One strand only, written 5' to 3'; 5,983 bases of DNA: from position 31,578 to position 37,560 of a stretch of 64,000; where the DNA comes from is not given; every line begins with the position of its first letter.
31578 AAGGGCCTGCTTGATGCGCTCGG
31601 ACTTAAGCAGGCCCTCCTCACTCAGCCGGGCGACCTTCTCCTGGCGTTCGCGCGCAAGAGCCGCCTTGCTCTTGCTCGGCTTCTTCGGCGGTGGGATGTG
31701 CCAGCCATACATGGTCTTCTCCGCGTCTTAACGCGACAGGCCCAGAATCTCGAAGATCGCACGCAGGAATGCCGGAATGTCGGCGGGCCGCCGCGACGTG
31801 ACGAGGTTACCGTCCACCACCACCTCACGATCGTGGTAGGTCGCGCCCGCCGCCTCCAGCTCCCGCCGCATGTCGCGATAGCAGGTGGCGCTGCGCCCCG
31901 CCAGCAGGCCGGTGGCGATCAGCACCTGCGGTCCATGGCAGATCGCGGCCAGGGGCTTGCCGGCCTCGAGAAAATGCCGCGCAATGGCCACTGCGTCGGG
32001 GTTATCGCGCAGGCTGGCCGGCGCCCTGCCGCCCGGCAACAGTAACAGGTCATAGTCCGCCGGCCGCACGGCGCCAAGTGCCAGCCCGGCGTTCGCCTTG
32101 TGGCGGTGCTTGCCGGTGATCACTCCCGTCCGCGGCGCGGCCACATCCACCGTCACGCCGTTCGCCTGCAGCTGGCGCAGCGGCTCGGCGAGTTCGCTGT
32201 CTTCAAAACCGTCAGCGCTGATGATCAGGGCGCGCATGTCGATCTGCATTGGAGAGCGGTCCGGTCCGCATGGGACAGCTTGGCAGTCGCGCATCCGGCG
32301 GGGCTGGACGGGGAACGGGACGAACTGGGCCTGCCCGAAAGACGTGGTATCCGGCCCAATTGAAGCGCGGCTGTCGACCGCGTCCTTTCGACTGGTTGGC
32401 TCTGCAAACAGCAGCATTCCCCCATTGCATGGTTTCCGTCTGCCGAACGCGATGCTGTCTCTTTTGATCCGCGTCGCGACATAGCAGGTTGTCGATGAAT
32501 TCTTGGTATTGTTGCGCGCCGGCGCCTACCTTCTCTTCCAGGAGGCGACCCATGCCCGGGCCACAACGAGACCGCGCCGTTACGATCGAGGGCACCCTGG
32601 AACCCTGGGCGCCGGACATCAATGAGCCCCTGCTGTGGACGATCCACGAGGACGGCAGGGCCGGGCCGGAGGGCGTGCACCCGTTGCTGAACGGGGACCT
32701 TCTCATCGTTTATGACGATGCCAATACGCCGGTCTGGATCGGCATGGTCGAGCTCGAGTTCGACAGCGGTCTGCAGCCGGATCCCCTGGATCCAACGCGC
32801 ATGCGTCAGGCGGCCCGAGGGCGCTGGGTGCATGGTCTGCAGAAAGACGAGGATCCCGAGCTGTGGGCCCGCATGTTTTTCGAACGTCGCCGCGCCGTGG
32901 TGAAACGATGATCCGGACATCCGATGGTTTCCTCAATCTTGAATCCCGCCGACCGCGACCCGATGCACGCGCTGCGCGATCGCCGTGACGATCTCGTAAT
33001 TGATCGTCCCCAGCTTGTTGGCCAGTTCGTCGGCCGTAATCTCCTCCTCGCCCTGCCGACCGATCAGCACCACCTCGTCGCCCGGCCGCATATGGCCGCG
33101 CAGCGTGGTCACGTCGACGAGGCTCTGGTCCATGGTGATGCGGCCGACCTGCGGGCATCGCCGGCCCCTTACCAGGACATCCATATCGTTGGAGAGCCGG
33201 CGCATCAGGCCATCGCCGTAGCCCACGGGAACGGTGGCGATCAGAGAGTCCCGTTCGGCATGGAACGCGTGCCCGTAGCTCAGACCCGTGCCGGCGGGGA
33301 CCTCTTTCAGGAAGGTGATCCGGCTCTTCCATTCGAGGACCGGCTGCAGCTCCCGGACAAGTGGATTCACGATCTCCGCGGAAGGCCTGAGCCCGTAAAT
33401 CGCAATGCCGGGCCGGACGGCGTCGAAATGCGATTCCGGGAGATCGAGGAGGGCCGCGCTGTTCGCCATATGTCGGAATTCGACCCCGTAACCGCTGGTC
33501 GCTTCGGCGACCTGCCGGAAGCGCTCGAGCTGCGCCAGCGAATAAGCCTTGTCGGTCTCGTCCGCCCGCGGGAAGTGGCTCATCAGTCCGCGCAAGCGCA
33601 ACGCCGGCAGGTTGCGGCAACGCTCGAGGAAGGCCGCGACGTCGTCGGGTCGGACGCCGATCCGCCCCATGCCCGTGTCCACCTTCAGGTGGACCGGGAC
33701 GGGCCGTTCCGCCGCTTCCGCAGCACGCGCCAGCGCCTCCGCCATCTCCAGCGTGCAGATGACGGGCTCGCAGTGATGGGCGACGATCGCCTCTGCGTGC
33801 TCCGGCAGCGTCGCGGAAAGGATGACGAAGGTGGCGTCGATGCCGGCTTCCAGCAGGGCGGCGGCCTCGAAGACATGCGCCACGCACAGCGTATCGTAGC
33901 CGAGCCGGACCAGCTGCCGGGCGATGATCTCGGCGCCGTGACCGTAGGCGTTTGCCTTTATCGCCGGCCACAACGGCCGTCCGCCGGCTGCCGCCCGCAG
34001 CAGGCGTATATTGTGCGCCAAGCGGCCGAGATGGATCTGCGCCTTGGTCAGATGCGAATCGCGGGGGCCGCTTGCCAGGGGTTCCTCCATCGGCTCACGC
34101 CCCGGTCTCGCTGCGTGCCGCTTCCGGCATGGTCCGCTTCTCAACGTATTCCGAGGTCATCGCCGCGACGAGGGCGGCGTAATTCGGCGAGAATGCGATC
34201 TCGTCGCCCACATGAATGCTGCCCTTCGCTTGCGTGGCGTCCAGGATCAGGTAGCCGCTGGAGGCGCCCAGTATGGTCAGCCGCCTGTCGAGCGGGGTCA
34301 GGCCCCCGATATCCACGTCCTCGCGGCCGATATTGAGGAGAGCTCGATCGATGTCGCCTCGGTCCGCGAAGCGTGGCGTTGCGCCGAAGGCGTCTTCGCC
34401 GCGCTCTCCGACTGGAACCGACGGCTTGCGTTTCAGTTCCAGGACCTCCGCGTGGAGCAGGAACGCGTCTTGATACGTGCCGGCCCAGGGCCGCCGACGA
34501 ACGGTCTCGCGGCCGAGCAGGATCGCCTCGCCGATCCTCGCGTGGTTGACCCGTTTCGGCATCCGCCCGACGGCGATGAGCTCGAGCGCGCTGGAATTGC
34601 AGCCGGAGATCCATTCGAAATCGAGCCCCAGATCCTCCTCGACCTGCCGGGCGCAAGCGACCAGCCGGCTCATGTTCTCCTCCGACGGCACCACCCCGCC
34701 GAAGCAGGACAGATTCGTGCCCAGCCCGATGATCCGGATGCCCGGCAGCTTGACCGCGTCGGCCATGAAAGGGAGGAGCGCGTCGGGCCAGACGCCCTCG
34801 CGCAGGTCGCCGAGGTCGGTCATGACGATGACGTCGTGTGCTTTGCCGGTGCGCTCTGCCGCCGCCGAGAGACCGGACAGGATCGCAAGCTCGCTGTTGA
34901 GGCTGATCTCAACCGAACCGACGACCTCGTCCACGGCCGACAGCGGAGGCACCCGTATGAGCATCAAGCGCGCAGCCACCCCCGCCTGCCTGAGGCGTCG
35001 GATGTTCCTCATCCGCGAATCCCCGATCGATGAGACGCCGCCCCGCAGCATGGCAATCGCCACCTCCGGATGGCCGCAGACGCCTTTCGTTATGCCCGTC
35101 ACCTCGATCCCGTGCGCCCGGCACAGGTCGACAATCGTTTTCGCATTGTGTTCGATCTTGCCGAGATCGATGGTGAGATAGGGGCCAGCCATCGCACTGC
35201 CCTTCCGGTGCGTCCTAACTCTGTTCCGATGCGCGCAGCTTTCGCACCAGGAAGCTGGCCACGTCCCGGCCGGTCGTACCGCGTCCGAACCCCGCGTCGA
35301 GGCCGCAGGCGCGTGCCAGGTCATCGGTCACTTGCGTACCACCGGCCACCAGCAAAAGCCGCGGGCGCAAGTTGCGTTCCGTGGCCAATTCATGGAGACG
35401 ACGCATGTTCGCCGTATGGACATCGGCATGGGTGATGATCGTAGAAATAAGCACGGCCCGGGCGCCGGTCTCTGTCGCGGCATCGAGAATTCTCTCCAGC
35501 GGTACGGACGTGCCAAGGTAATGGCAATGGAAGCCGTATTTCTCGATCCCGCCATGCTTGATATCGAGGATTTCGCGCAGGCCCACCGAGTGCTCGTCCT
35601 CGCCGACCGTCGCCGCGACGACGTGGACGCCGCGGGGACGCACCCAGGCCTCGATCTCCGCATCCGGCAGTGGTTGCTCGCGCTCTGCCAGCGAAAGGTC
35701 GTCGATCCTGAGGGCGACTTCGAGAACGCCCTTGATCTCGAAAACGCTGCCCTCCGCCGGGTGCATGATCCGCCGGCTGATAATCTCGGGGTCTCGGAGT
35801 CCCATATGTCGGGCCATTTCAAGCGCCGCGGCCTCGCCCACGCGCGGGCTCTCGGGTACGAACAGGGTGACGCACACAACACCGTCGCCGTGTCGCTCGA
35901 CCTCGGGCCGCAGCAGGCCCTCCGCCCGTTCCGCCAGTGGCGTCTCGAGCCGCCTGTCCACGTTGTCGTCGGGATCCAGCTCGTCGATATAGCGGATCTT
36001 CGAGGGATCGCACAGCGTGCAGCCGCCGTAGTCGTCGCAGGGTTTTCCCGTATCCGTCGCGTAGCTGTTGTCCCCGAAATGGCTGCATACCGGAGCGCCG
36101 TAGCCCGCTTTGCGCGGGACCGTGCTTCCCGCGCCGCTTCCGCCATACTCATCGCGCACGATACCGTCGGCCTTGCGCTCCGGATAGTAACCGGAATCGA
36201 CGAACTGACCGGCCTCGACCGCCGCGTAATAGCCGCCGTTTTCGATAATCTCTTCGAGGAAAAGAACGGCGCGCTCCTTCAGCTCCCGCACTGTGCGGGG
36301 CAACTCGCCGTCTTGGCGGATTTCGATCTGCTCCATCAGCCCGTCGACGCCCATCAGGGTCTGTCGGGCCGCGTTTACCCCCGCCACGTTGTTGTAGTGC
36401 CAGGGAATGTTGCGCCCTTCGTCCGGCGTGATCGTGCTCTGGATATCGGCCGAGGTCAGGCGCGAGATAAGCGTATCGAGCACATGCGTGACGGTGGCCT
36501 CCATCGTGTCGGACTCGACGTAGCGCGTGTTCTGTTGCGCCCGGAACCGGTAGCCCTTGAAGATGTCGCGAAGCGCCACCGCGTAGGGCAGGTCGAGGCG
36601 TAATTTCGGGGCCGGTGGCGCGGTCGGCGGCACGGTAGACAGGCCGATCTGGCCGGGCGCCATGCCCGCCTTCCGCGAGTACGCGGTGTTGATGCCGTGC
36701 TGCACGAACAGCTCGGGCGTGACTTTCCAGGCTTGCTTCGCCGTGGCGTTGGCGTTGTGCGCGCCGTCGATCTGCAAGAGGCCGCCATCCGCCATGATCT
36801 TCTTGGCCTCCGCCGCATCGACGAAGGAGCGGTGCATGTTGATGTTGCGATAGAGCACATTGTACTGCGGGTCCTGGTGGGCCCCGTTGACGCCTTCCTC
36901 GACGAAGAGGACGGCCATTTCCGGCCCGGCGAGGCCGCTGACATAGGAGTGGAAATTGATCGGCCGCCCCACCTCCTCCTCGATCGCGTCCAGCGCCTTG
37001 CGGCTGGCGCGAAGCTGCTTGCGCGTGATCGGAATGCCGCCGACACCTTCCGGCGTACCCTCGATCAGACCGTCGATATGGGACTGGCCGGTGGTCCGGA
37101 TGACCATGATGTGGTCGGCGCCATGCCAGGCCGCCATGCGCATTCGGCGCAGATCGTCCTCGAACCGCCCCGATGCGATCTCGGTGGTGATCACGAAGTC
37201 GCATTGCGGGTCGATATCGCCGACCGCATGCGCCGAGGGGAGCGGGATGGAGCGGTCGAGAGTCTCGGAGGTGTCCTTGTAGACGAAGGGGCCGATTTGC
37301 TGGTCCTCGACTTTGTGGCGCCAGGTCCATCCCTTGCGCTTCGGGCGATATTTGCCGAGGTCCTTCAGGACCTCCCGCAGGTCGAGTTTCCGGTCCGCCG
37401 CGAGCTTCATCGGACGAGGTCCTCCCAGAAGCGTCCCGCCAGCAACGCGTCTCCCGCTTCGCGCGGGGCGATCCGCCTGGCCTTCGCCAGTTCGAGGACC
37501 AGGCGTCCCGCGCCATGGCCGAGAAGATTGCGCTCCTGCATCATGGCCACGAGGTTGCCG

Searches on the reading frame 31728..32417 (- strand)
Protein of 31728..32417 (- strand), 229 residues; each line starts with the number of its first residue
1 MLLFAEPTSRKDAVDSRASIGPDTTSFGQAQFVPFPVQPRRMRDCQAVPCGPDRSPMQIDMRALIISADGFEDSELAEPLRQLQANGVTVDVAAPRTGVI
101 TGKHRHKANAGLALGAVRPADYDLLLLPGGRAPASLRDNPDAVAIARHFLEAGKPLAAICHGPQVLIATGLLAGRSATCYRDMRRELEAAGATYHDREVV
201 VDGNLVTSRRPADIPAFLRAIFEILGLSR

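Call 65: search_protein_families(library=pfam, proteins=[window:31728-32417:-], max_evalue=0.0001)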
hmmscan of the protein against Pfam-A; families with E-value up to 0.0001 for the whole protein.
window:31728-32417:- (229 aa): 1 family
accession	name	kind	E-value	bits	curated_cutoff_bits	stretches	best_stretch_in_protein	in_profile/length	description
PF01965.30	DJ-1_PfpI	-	1.5e-51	174.9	26.6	1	61-223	1-164/165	DJ-1/PfpI family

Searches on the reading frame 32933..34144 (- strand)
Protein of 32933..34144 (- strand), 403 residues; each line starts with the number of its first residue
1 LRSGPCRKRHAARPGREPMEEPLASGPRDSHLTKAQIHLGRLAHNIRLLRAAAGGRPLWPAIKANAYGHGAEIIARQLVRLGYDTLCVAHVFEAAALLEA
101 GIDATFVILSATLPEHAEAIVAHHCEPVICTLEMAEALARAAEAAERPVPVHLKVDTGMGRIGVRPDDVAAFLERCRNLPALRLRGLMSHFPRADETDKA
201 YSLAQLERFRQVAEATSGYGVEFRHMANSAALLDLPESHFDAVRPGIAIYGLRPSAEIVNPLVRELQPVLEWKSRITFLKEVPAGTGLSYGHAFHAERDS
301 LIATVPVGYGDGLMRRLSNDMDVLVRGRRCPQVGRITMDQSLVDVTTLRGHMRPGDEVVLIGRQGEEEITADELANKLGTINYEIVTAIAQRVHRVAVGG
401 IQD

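Call 65: search_protein_families(library=pfam, proteins=[window:32933-34144:-], max_evalue=0.0001)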
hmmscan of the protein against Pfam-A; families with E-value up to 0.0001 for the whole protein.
window:32933-34144:- (403 aa): 2 families
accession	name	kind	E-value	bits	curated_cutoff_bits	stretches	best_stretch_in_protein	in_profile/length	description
PF01168.26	Ala_racemase_N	-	1e-70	238.4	24.1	1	37-254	1-220/220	Alanine racemase, N-terminal domain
PF00842.27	Ala_racemase_C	-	4.3e-47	159.3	25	1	269-396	1-126/127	Alanine racemase, C-terminal domain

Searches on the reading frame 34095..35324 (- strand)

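Call 65: search_protein_families(library=pfam, proteins=[window:34095-35324:-], max_evalue=0.0001)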
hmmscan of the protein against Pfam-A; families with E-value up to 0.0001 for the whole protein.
window:34095-35324:- (409 aa): 1 family
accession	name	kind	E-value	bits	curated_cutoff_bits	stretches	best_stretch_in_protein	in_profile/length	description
PF01168.26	Ala_racemase_N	-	1.6e-25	90.6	24.1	1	52-269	1-216/220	Alanine racemase, N-terminal domain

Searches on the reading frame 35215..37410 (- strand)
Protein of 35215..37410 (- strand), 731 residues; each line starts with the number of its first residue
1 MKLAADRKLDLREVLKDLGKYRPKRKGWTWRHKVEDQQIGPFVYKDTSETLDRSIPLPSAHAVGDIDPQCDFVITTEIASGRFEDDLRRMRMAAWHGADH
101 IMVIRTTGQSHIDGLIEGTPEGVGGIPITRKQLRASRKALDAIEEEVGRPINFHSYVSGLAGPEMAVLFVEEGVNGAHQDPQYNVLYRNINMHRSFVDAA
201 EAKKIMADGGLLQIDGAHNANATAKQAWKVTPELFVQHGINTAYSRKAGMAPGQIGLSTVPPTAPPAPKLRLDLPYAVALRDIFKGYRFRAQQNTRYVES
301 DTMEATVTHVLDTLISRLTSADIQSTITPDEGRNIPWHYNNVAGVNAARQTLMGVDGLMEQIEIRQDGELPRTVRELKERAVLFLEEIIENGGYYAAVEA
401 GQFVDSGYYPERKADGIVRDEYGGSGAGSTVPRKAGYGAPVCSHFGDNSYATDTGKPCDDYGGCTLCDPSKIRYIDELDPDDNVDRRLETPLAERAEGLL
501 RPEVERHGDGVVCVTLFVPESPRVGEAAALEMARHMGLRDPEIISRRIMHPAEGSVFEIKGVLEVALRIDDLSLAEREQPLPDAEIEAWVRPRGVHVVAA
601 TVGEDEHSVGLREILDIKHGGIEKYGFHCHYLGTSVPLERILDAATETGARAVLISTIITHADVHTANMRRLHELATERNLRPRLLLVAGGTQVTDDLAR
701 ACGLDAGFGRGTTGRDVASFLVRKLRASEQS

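Call 65: search_protein_families(library=pfam, proteins=[window:35215-37410:-], max_evalue=0.0001)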
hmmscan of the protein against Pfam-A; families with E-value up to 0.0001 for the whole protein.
window:35215-37410:- (731 aa): 3 families
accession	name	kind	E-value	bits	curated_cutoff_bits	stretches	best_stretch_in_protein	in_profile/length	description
PF09043.17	Lys-AminoMut_A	-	1.4e-44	152.9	25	1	77-437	152-501/508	D-Lysine 5,6-aminomutase TIM-barrel domain of alpha subunit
PF16554.10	OAM_dimer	-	2.1e-18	66.9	25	1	500-574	2-76/78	Dimerisation domain of d-ornithine 4,5-aminomutase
PF02310.24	B12-binding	-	1.2e-13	51.4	32.1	1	596-713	2-115/121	B12 binding domain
